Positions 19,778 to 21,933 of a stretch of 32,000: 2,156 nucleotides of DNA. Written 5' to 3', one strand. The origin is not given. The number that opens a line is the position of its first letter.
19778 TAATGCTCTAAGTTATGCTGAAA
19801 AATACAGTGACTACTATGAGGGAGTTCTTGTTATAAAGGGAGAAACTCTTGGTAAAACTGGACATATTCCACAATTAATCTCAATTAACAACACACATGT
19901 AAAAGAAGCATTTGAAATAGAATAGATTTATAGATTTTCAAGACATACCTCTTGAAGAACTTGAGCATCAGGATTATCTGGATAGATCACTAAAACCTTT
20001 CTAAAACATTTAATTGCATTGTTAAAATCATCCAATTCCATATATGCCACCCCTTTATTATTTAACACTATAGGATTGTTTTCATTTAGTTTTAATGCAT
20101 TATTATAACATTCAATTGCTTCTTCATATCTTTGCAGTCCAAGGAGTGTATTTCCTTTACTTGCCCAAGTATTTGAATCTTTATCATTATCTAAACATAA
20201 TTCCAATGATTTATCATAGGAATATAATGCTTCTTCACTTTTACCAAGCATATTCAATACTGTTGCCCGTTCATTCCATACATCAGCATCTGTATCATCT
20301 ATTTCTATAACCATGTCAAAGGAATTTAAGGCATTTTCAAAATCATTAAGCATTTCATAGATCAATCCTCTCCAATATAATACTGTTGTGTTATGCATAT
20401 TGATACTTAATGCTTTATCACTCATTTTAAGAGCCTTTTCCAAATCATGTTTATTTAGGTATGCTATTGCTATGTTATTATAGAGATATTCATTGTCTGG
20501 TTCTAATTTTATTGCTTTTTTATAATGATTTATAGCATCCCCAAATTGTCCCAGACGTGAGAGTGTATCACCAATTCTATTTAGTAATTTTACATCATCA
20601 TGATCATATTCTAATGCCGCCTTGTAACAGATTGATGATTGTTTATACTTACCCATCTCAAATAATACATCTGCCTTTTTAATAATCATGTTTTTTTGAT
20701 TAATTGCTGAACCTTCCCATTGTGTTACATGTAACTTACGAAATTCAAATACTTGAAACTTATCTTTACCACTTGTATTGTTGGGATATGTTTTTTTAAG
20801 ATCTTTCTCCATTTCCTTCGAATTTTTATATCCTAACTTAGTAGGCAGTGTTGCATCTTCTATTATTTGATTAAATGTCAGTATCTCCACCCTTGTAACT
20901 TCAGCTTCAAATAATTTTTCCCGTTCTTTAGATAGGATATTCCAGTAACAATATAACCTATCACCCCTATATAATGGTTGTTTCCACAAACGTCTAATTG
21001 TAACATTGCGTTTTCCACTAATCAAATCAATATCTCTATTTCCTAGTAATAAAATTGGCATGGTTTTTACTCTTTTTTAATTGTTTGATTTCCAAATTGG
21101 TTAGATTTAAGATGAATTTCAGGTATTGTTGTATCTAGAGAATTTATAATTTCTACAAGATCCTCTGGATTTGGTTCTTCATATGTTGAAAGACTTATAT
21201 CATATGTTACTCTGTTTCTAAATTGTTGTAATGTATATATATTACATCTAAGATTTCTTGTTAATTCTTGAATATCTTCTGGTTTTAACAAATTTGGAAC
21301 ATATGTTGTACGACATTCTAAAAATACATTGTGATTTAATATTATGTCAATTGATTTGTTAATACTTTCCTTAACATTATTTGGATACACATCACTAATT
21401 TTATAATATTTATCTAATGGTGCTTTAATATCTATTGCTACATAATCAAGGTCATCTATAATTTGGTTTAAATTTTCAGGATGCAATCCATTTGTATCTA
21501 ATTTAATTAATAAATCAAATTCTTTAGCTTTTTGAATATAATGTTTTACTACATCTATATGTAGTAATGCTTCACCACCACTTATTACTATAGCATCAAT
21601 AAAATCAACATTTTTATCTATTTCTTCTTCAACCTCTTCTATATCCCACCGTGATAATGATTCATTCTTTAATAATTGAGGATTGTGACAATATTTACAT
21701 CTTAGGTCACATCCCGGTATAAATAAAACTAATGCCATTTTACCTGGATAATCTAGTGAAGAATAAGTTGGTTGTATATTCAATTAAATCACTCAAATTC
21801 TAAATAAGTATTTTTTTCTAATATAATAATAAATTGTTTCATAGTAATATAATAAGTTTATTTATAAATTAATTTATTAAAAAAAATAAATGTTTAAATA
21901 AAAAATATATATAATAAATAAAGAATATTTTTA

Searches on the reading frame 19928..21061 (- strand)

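Call 97: search_protein_families(library=pfam, proteins=[window:19928-21061:-], max_evalue=0.00001)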
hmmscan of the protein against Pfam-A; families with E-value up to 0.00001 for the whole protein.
window:19928-21061:- (377 aa): 20 families
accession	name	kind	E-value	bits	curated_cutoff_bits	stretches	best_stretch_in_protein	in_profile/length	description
PF00515.34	TPR_1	-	2.4e-52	173.2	27.8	3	297-329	2-34/34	Tetratricopeptide repeat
PF07719.23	TPR_2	-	3.4e-46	152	27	3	298-329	3-34/34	Tetratricopeptide repeat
PF13414.12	TPR_11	-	4.8e-43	145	26.8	3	303-343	1-41/42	TPR repeat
PF13181.12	TPR_8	-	1.5e-35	118.7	25.7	1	298-329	3-34/34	Tetratricopeptide repeat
PF13431.12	TPR_17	-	2.6e-33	111.9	24.4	1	179-211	1-33/34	Tetratricopeptide repeat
PF13424.12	TPR_12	-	8.7e-29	100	30.1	2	259-327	3-76/77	Tetratricopeptide repeat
PF13432.12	TPR_16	-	5.3e-22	78.3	32.7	1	302-364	3-65/65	Tetratricopeptide repeat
PF13428.12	TPR_14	-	2.7e-21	74.3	23.5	0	298-336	3-41/44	Tetratricopeptide repeat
PF14559.12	TPR_19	-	2.6e-20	72.9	25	1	171-213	5-47/68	Tetratricopeptide repeat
PF13371.12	TPR_9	-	1.4e-17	63.9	35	1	306-371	5-70/73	Tetratricopeptide repeat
PF13176.12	TPR_7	-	1.5e-16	59.4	27.9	0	333-366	2-35/36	Tetratricopeptide repeat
PF13374.12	TPR_10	-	1.8e-13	50.5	27.5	0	333-360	5-32/42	Tetratricopeptide repeat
PF13174.12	TPR_6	-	7.3e-13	48.7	26.3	0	336-362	6-32/33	Tetratricopeptide repeat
PF23914.1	TPR_CcmH_CycH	-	1.4e-12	48.1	42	0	256-364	47-155/158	Cytochrome c-type biogenesis protein H TPR domain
PF25063.1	ARM_TT21_C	-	1.7e-11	44.9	35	1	193-365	23-199/209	Tetratricopeptide repeat protein 21 C-terminal ARM domain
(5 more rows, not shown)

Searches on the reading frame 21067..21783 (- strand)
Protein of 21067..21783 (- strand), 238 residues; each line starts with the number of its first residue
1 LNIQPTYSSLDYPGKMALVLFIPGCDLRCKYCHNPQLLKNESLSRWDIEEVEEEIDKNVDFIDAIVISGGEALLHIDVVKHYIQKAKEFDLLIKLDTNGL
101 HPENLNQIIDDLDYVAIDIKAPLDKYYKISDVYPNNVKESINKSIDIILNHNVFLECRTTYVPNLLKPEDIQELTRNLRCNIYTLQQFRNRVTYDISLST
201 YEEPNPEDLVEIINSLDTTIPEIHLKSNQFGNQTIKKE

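Call 97: search_protein_families(library=pfam, proteins=[window:21067-21783:-], max_evalue=0.00001)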
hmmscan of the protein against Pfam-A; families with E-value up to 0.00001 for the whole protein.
window:21067-21783:- (238 aa): 2 families
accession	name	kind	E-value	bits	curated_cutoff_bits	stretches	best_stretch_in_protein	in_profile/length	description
PF04055.27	Radical_SAM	-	4.5e-17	63.2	29.5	1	20-142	2-134/166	Radical SAM superfamily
PF13353.11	Fer4_12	-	4.8e-10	40.3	22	1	17-106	7-98/137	4Fe-4S single cluster domain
